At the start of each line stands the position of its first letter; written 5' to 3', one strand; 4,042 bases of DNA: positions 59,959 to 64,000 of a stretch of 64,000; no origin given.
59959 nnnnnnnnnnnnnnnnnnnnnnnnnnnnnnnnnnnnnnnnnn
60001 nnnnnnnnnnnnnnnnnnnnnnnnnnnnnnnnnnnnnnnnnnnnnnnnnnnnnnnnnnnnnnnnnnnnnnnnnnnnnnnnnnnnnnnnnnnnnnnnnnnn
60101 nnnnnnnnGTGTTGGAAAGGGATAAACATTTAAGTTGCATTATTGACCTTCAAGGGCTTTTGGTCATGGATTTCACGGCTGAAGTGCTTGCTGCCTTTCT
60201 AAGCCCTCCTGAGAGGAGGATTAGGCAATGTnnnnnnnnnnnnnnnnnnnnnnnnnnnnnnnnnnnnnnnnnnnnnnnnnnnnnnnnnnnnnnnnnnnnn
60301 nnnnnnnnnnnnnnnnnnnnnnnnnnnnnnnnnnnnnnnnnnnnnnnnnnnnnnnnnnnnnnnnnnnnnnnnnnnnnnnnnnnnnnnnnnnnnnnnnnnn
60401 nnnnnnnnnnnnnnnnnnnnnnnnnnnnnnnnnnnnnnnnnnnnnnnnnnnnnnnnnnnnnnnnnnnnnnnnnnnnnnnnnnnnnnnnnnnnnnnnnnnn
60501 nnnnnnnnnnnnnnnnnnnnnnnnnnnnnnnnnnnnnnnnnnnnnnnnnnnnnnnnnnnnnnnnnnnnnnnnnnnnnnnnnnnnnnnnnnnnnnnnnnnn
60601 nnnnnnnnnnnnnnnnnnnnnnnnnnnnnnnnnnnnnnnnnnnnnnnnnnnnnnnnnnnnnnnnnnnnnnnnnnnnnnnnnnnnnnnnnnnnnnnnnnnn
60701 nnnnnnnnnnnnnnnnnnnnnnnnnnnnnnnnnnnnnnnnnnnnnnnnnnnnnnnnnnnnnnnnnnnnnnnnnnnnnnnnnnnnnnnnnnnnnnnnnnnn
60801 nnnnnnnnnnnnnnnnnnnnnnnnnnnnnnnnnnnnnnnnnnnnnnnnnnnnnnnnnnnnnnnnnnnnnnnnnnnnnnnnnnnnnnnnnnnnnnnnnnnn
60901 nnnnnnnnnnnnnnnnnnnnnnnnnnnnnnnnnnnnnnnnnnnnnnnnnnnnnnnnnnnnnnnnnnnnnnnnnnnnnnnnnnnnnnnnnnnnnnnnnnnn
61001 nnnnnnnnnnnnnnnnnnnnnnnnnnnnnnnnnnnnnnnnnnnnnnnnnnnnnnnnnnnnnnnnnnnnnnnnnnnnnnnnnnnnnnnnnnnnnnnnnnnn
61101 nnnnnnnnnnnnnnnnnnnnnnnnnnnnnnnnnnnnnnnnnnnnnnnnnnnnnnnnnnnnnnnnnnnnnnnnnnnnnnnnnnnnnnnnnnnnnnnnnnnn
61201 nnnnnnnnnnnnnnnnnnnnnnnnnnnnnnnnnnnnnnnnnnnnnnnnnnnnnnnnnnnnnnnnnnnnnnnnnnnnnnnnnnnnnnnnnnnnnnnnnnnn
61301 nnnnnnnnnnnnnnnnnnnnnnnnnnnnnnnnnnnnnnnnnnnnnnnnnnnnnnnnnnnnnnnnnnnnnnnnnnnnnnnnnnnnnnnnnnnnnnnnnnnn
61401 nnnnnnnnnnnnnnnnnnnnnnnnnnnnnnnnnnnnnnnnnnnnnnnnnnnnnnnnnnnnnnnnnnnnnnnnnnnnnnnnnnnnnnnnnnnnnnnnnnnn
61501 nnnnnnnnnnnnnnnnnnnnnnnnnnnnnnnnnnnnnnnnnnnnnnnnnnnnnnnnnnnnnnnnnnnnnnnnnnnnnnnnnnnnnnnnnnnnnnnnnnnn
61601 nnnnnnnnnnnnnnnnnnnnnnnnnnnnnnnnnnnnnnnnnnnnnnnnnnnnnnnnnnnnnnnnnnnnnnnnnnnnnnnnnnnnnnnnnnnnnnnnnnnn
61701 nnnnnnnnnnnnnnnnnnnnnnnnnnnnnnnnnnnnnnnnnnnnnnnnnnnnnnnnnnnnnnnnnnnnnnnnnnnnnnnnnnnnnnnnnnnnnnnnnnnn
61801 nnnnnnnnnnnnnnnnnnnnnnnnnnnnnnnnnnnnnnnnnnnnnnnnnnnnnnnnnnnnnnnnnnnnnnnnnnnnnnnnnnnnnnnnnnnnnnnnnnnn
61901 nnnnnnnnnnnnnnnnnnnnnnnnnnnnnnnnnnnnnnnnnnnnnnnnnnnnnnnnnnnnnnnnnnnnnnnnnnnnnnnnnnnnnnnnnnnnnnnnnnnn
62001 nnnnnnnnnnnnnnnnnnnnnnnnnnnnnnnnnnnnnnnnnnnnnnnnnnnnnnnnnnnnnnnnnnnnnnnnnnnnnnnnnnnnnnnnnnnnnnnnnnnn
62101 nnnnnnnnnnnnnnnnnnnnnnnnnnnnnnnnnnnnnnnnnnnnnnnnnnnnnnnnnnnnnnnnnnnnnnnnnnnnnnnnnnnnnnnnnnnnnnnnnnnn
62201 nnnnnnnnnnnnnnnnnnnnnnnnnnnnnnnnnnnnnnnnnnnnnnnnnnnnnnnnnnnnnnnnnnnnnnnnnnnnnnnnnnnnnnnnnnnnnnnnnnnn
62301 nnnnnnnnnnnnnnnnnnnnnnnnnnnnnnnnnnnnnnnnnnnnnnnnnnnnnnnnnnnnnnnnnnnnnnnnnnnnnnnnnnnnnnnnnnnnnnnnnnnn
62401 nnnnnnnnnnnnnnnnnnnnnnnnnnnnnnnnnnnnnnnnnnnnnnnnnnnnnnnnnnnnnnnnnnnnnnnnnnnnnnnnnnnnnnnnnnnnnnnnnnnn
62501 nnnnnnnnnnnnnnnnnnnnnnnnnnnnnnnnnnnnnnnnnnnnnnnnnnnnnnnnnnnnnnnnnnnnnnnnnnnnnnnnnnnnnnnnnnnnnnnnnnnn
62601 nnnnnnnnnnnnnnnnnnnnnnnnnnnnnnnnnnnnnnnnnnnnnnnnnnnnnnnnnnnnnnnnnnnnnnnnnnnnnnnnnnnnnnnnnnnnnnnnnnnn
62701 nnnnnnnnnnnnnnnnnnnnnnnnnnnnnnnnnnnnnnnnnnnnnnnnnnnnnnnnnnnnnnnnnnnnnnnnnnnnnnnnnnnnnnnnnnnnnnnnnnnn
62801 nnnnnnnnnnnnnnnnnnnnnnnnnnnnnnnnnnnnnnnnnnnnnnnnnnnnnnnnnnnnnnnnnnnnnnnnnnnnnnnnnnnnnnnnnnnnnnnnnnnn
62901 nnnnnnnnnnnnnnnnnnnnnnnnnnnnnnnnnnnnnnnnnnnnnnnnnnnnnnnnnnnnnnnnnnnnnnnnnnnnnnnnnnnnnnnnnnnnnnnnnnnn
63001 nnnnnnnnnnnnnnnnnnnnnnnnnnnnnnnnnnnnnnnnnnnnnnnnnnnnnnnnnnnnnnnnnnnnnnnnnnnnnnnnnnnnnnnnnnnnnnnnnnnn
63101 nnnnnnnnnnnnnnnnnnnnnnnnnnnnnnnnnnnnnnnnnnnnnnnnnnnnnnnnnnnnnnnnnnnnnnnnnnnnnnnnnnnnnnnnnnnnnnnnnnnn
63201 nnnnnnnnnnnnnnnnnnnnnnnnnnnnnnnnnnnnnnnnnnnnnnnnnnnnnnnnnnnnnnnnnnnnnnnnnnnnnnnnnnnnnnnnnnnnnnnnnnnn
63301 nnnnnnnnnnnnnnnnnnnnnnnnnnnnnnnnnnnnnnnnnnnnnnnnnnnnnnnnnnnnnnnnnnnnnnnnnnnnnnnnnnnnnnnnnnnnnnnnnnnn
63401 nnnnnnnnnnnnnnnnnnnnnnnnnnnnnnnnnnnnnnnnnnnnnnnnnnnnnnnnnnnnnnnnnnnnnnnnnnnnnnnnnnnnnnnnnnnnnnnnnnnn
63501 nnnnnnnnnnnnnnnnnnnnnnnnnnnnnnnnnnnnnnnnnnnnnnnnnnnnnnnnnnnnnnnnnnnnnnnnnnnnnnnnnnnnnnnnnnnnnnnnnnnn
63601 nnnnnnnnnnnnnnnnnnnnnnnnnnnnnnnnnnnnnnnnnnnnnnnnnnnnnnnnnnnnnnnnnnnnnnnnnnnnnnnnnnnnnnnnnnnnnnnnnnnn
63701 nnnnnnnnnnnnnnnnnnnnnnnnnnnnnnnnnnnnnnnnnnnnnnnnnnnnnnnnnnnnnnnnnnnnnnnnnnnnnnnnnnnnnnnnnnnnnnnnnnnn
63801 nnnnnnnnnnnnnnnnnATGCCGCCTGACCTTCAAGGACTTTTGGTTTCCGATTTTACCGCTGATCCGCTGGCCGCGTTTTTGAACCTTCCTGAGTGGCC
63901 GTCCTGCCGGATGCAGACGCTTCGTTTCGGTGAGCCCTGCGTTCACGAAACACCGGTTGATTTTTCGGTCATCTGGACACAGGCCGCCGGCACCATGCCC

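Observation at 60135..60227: Decayed 5' fragment of the downstream gene indicates a segmental duplication / gene insertion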

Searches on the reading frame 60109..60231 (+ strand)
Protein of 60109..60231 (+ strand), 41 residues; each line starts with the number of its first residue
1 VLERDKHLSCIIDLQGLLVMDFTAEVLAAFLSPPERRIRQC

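Call 12: search_protein_families(library=pfam, proteins=[window:60109-60231:+], max_evalue=0.01)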
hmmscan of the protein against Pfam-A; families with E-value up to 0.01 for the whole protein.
window:60109-60231:+ (41 aa): 0 families

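Call 38: search_protein_families(library=ncbifam, proteins=[window:60109-60231:+], max_evalue=10)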
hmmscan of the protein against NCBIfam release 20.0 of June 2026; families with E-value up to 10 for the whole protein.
window:60109-60231:+ (41 aa): 0 families

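Call 39: search_protein_families(library=pfam, proteins=[window:60109-60231:+], max_evalue=10)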
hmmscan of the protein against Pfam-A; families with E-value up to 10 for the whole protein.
window:60109-60231:+ (41 aa): 0 families

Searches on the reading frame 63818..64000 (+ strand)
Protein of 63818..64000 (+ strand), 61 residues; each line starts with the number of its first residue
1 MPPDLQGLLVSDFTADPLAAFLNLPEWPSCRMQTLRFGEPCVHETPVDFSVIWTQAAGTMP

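Call 12: search_protein_families(library=pfam, proteins=[window:63818-64000:+], max_evalue=0.01)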
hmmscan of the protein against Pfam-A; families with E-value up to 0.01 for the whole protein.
window:63818-64000:+ (61 aa): 0 families

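Call 16: find_homologous_proteins(query=window:63818-64000:+, max_evalue=0.01)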
Query window:63818-64000:+: no candidate shares three 5-residue words with the query. No homologue found.

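Call 25: search_protein_representatives(protein=window:63818-64000:+)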
Query: 61 residues. Proteins with E-value up to 0.001 (for the whole library): 6; up to 1e-10: 0; up to 1e-30: 0. The best 6 are listed.
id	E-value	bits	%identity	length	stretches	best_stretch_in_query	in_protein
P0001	2.3e-10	55.8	34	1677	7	12-52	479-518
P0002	3.3e-06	42.7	38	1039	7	13-59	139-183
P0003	3.5e-06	42.6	31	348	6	16-59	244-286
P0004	9.8e-05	38.1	-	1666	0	-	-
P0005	2.2e-04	37.0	30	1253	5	2-50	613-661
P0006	4.5e-04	36.0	50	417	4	25-47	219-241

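Call 26: search_protein_families(library=pfam, proteins=[P0001, P0002, P0003, P0005, P0006], max_evalue=0.001)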
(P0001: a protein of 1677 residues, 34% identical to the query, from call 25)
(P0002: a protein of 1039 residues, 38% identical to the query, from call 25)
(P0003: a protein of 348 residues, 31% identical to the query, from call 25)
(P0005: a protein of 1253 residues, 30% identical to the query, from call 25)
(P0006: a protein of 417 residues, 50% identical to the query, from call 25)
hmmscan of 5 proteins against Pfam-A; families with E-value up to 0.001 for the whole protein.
P0001 (1677 aa): 6 families
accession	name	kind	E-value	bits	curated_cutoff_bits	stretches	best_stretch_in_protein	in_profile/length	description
PF05345.18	He_PIG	-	1.4e-81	269.5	24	9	1321-1406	2-95/96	Putative Ig domain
PF17803.7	Cadherin_4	-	2.6e-59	198.1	25.1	6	444-492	3-53/71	Bacterial cadherin-like domain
PF17963.7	Big_9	-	1.4e-53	180.1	23.6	2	1226-1308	1-84/89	Bacterial Ig domain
PF18998.6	Flg_new_2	-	6.4e-08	32.9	23.6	1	1486-1531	1-44/73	Divergent InlB B-repeat domain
PF24908.1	Ig_SIBA-E_2nd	-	7.5e-07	29.8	27.8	0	1246-1315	17-89/117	Integrin beta-like protein A-E, second Ig-like domain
PF17892.7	Cadherin_5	-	2.4e-05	24.5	26.5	1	1225-1310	1-93/98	Cadherin-like domain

P0002 (1039 aa): 4 families
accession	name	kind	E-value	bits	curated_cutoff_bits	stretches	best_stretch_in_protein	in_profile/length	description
PF05345.18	He_PIG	-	2.2e-45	153.5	24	7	283-358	2-93/96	Putative Ig domain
PF07679.22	I-set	-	6.8e-13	48.9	23.7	0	533-560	6-33/90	Immunoglobulin I-set domain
PF13927.12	Ig_3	-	3.6e-05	24.6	30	0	34-72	2-41/78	Immunoglobulin domain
PF01206.22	TusA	-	0.00095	19.4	28.6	0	479-508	39-68/70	Sulfurtransferase TusA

P0003 (348 aa): 5 families
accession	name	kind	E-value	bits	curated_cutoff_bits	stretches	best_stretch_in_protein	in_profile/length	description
PF17556.7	MIT_LIKE_ACTX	-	1.1e-09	39.1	27.5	0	139-164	1-26/68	MIT-like atracotoxin family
PF00897.23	Orbi_VP7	-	1.6e-06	27.8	25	0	95-122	299-326/350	Orbivirus inner capsid protein VP7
PF24184.1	Phage_zn_bind_5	-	1.3e-05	25.3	27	0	227-240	25-38/46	Phage zinc binding protein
PF05633.16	ROH1-like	-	4.9e-05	23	21.5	0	44-71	59-86/384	Protein ROH1-like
PF04434.22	SWIM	-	0.00091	19.2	19.6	0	322-332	23-33/38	SWIM zinc finger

P0005 (1253 aa): 0 families

P0006 (417 aa): 4 families
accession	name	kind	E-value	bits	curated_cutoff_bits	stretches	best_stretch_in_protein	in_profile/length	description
PF13516.12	LRR_6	-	3.2e-19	67.8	23.4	2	371-392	3-24/24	Leucine Rich repeat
PF00560.39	LRR_1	-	2.6e-13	47.8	20.6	0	372-391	1-20/23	Leucine Rich Repeat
PF12799.13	LRR_4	-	2.7e-11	43.8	27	1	81-120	2-34/44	Leucine Rich repeats (2 copies)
PF13855.12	LRR_8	-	3.4e-05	24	27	0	81-132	2-48/61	Leucine rich repeat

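Call 38: search_protein_families(library=ncbifam, proteins=[window:63818-64000:+], max_evalue=10)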
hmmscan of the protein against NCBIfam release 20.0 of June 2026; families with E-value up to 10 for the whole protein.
window:63818-64000:+ (61 aa): 0 families

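Call 39: search_protein_families(library=pfam, proteins=[window:63818-64000:+], max_evalue=10)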
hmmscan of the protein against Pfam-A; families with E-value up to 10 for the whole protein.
window:63818-64000:+ (61 aa): 0 families

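Call 42: find_related_loci(query=A1, collection=metagenome_contigs, flank=10000)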
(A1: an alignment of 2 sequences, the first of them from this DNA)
Query A1 (61 aa) in metagenome_contigs; peptide patterns used: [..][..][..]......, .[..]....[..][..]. (x = any residue, [..] = any of these).
110 stretches matched a pattern, but none encodes a relative of the query by tblastn (E <= 1e-3).
